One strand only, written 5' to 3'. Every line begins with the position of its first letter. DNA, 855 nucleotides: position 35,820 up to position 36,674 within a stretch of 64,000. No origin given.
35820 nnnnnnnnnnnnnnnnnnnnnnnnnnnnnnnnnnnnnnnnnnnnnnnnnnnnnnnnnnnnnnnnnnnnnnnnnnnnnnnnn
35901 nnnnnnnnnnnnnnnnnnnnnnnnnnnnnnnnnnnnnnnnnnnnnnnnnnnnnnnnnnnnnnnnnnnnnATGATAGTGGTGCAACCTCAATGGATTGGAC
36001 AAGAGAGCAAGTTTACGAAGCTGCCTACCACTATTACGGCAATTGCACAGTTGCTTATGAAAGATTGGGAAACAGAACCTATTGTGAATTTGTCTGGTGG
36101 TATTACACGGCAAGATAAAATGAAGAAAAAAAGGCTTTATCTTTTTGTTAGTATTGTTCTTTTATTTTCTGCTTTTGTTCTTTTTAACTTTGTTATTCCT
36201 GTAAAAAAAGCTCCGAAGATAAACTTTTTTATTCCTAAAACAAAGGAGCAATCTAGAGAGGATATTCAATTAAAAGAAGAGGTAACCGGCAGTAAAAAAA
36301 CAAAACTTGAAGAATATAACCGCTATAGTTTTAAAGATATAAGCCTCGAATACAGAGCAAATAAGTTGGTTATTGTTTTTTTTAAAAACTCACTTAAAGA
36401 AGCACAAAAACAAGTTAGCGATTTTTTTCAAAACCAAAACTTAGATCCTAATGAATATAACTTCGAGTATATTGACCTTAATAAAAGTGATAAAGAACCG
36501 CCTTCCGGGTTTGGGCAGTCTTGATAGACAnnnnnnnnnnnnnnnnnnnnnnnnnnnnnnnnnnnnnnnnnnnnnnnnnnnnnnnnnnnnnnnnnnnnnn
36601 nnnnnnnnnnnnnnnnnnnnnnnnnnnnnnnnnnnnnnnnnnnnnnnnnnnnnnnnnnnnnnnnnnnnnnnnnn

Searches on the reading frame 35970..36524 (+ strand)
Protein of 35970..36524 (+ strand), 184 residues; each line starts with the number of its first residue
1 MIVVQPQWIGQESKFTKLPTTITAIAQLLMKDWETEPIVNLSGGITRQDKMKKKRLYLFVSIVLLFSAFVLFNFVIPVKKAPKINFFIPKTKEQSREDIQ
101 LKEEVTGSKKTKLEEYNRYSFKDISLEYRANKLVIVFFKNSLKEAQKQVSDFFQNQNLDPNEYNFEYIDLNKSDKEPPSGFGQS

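Call 7: search_protein_families(library=pfam, proteins=[window:35970-36524:+], max_evalue=0.001)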
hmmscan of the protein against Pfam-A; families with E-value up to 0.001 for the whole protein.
window:35970-36524:+ (184 aa): 0 families

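Call 17: search_protein_families(library=pfam, proteins=[window:36078-36524:+], max_evalue=1)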
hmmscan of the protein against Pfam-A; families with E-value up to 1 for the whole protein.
window:36078-36524:+ (148 aa): 2 families
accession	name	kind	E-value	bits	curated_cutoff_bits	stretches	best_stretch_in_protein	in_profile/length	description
PF17454.7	Bee_toxin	-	0.37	11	25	1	20-42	8-28/46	Honey bee toxin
PF08862.16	DUF1829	-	0.46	11.5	22.2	1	49-125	10-82/87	Domain of unknown function DUF1829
